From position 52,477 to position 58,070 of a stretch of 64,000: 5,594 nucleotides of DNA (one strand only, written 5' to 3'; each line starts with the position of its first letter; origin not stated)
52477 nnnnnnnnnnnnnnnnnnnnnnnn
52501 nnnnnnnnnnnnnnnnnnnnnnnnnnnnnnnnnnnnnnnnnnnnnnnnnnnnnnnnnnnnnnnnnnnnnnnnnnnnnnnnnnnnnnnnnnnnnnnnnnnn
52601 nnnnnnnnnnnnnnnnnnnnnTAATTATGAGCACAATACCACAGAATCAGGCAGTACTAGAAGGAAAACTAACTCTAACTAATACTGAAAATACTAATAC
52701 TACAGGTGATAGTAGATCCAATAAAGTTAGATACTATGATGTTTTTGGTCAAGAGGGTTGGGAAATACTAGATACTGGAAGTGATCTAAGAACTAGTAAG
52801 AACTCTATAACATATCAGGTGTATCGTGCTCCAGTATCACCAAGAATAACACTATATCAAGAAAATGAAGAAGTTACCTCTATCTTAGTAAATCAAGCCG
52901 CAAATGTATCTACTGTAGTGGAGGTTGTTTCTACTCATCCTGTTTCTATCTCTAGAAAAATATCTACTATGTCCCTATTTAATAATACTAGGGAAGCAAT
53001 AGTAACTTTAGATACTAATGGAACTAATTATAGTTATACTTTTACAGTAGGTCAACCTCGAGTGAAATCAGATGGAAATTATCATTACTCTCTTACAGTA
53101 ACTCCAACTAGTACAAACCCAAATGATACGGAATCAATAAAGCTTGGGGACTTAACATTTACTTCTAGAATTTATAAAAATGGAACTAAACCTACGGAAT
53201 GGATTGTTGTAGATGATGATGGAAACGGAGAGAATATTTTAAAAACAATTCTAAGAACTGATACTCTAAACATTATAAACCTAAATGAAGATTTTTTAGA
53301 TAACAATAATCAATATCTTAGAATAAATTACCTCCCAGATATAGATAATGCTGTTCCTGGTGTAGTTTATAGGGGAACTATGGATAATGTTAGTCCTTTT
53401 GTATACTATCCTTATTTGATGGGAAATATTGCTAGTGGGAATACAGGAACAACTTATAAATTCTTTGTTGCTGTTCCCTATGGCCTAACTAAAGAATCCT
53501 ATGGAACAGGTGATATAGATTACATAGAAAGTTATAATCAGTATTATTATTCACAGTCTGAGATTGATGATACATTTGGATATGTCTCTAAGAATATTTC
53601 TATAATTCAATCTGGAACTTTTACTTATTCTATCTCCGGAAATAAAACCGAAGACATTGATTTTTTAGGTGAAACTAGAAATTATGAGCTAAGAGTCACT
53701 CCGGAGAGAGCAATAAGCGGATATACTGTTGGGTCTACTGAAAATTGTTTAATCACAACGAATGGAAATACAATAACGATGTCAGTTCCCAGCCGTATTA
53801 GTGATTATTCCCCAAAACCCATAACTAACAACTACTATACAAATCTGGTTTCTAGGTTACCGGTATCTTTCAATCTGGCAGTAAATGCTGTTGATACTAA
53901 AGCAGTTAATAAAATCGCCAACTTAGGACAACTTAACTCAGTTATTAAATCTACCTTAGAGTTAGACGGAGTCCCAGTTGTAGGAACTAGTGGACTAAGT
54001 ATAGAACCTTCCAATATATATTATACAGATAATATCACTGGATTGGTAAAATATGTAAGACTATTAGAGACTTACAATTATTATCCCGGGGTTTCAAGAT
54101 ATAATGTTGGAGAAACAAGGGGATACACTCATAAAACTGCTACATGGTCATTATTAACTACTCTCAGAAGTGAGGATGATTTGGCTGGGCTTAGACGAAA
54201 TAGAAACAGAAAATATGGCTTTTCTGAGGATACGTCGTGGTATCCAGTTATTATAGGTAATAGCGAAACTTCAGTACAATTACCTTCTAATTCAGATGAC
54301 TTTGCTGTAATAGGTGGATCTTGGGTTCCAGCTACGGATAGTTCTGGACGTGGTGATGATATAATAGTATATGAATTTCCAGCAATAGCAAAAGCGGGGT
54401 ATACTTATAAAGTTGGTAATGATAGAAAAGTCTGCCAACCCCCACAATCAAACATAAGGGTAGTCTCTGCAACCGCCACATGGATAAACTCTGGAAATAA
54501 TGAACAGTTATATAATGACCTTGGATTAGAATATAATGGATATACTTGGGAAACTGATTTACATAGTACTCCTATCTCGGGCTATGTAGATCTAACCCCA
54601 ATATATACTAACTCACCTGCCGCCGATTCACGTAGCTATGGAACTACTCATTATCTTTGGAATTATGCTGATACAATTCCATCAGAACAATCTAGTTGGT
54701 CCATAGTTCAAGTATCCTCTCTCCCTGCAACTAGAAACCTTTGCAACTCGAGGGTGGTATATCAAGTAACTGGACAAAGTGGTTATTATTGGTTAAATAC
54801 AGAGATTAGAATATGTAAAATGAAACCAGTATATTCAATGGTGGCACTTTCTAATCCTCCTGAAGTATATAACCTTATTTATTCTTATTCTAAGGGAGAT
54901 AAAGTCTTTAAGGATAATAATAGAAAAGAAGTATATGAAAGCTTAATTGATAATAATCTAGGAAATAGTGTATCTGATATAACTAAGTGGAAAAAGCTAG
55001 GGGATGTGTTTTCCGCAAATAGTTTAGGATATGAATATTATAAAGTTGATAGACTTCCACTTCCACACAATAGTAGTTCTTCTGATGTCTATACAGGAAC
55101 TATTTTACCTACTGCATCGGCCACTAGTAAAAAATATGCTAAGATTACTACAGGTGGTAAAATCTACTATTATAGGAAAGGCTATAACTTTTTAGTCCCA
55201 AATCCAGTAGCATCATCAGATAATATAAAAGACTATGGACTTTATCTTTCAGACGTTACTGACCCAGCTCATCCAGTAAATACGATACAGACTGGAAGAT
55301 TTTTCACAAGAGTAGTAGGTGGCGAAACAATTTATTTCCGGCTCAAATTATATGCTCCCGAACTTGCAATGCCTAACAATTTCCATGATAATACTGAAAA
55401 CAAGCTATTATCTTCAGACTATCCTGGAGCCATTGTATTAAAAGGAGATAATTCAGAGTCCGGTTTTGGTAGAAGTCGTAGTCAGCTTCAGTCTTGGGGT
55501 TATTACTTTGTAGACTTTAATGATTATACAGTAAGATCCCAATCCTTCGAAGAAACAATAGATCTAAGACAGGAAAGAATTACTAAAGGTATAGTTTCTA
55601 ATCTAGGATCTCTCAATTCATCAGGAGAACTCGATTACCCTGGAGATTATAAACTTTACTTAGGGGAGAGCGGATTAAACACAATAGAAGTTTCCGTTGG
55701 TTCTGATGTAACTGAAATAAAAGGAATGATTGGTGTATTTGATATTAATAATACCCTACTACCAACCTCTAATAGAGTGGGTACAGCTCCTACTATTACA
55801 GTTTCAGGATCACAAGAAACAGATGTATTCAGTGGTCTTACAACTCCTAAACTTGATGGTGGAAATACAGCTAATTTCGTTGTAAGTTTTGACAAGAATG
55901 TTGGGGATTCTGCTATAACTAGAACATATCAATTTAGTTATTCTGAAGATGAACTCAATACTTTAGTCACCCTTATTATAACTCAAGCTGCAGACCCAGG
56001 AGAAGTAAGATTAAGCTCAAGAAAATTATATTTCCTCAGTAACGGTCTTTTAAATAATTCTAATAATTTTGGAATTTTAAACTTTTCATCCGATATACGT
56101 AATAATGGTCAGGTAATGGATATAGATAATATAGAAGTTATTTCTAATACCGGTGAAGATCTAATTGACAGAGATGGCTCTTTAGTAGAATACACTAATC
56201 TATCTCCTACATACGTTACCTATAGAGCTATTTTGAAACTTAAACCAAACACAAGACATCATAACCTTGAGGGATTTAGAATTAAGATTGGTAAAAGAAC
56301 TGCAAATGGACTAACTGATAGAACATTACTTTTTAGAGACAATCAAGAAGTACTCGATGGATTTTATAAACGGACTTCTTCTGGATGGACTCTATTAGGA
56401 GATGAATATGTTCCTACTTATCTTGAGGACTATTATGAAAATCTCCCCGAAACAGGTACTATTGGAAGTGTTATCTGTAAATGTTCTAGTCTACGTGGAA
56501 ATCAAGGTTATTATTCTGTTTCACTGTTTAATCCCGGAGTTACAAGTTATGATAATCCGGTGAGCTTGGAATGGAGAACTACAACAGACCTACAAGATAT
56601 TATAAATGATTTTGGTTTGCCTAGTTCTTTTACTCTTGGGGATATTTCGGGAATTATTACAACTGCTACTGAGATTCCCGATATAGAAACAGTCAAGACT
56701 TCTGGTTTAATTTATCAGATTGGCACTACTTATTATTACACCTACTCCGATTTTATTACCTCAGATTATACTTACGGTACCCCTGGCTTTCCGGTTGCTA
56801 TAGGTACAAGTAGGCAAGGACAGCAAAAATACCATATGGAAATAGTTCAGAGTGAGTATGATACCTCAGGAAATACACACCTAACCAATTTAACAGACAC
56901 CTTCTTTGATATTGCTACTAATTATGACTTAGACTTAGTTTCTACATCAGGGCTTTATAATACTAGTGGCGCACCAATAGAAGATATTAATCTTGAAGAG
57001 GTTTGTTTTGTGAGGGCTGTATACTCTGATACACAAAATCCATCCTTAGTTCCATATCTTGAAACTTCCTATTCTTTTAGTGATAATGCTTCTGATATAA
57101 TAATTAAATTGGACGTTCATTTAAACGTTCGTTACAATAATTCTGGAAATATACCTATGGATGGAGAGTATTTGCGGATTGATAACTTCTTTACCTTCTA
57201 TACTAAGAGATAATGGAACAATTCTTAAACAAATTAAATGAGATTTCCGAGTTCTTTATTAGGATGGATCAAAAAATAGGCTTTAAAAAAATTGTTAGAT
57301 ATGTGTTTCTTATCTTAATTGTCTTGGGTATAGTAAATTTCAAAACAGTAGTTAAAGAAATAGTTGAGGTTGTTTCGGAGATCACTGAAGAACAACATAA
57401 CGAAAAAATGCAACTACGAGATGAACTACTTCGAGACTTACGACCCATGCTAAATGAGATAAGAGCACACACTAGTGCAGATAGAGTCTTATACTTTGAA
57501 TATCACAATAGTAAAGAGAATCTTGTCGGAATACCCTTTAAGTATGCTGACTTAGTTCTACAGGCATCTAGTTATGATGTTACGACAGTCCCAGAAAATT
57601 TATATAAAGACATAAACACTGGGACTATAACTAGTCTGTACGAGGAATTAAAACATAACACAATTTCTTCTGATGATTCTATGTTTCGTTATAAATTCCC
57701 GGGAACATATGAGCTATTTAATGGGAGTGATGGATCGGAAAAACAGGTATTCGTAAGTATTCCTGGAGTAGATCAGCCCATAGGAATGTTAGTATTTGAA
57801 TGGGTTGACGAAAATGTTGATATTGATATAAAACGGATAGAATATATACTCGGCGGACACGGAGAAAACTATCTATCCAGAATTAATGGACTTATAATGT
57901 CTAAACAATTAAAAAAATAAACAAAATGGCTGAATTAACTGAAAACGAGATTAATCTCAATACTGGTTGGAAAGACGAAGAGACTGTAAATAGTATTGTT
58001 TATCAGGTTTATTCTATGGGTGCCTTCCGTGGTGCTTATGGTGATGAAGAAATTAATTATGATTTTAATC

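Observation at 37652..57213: About 19.5 kb devoted to four giant fiber proteins carrying many CBM5/12-like Trp-rich modules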

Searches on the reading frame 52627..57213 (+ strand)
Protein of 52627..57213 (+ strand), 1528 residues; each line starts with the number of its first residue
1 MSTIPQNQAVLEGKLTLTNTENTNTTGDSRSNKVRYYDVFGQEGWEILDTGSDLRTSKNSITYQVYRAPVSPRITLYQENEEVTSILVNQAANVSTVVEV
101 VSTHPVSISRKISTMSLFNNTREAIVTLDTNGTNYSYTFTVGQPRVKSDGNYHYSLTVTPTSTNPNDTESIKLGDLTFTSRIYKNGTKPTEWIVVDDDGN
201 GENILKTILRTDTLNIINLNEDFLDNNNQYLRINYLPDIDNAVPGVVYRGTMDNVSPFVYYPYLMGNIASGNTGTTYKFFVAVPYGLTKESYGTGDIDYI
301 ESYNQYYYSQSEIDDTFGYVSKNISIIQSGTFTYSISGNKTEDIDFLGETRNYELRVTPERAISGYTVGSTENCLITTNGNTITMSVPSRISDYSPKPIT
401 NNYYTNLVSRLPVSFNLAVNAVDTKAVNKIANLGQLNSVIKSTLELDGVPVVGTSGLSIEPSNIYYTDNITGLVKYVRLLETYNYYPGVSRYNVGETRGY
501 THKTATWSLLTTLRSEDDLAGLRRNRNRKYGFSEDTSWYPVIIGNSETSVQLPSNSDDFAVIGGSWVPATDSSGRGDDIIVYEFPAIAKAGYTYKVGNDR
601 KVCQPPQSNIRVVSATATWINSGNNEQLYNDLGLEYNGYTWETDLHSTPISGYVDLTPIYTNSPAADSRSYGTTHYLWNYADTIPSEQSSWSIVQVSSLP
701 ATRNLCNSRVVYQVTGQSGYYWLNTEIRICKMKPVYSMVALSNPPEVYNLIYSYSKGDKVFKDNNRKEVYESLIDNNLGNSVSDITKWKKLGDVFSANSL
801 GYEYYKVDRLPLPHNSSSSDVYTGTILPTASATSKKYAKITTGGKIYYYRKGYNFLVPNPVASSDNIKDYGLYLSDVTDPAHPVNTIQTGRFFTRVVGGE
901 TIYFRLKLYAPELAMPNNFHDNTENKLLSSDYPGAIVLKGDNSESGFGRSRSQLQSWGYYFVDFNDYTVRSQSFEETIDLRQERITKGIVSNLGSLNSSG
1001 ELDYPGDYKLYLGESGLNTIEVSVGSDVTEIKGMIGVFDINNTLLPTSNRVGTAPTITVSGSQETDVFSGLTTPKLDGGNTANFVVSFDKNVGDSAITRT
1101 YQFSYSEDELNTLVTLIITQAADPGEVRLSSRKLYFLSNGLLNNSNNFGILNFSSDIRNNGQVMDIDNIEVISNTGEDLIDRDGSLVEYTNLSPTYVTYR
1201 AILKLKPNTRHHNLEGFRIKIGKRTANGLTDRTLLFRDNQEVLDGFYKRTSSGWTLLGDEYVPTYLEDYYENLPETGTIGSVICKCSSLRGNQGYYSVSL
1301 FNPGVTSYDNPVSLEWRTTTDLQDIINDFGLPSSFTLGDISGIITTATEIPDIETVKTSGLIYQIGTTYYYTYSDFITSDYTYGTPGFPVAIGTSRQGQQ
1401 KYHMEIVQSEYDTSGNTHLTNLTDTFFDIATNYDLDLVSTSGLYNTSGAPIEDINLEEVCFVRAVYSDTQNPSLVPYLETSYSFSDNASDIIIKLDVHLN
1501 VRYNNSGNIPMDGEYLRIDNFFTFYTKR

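Call 5: search_protein_families(library=pfam, proteins=[window:52627-57213:+], max_evalue=1)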
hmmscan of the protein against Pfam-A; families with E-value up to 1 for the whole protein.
window:52627-57213:+ (1528 aa): 1 family
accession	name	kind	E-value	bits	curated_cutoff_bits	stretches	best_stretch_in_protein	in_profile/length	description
PF10604.15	Polyketide_cyc2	-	0.053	14.3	27.4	1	97-164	36-99/142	Polyketide cyclase / dehydrase and lipid transport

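Call 6: search_protein_families(library=phrogs, proteins=[window:52627-57213:+], max_evalue=0.01)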
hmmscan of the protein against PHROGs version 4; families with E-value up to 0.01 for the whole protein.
window:52627-57213:+ (1528 aa): 0 families

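Call 77: search_protein_families(library=ncbifam, proteins=[window:52627-57213:+], max_evalue=0.1)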
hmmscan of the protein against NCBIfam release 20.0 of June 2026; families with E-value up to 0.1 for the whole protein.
window:52627-57213:+ (1528 aa): 0 families

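Call 78: search_solved_structures(query=window:52627-57213:+, max_evalue=1)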
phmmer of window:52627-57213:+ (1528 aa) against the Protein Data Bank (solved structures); distinct sequences matched with E-value up to 1: 0.

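Call 80: find_homologous_proteins(query=window:52627-57213:+, max_evalue=0.001)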
Query window:52627-57213:+ (1528 aa): 10 proteins with E <= 0.001 among 8000 candidates.
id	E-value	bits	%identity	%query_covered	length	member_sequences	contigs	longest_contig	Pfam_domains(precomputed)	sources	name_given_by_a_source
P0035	0.0e+0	3446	100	100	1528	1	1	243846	-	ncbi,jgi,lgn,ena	-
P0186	0.0e+0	2990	88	100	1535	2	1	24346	-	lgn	-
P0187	0.0e+0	2977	88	100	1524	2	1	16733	-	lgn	-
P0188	0.0e+0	2943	87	100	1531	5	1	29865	-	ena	-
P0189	0.0e+0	2898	86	100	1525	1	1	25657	-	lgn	-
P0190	0.0e+0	2722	77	56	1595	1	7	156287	-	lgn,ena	-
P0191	0.0e+0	2241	82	83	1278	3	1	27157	-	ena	-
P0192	0.0e+0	1699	56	100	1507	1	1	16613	-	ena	-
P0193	0.0e+0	1211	45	100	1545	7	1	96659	-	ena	-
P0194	0.0e+0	1151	44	100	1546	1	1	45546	-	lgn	-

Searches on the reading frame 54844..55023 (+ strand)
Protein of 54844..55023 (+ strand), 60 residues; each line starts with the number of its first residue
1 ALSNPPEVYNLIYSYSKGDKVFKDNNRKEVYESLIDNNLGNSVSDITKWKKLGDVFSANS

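Call 20: search_protein_families(library=pfam, proteins=[window:54844-55023:+], max_evalue=10)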
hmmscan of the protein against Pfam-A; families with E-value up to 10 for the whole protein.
window:54844-55023:+ (60 aa): 1 family
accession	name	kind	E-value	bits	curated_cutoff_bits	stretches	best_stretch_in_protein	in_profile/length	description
PF22343.1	Surface-like_ins_dom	-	0.076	13.5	27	1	8-29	63-84/100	Pilus-presented adhesin helical insertion domain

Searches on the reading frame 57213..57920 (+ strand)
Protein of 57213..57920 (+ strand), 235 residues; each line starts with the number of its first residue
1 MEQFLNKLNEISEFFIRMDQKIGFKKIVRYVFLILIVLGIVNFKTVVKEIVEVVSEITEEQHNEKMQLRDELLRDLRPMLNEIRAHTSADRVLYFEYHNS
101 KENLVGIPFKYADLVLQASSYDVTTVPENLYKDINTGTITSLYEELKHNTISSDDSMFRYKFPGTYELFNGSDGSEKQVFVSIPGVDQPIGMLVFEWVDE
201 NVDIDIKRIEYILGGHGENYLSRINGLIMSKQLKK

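Call 6: search_protein_families(library=phrogs, proteins=[window:57213-57920:+], max_evalue=0.01)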
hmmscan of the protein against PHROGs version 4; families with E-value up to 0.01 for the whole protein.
window:57213-57920:+ (235 aa): 1 family
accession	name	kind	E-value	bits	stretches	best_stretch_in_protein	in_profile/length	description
phrog_30125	-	unknown function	0.0049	17.7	1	78-119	94-135/242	-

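Call 17: search_protein_families(library=pfam, proteins=[window:57213-57920:+], max_evalue=0.1)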
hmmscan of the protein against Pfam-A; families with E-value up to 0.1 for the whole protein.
window:57213-57920:+ (235 aa): 2 families
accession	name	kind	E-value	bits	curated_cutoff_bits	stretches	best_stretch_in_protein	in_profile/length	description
PF12557.13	Co_AT_N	-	0.056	13.8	21.4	0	56-69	3-18/26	Cob(I)alamin adenosyltransferase N terminal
PF06691.16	DUF1189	-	0.09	12.7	28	0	21-64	19-62/244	Protein of unknown function (DUF1189)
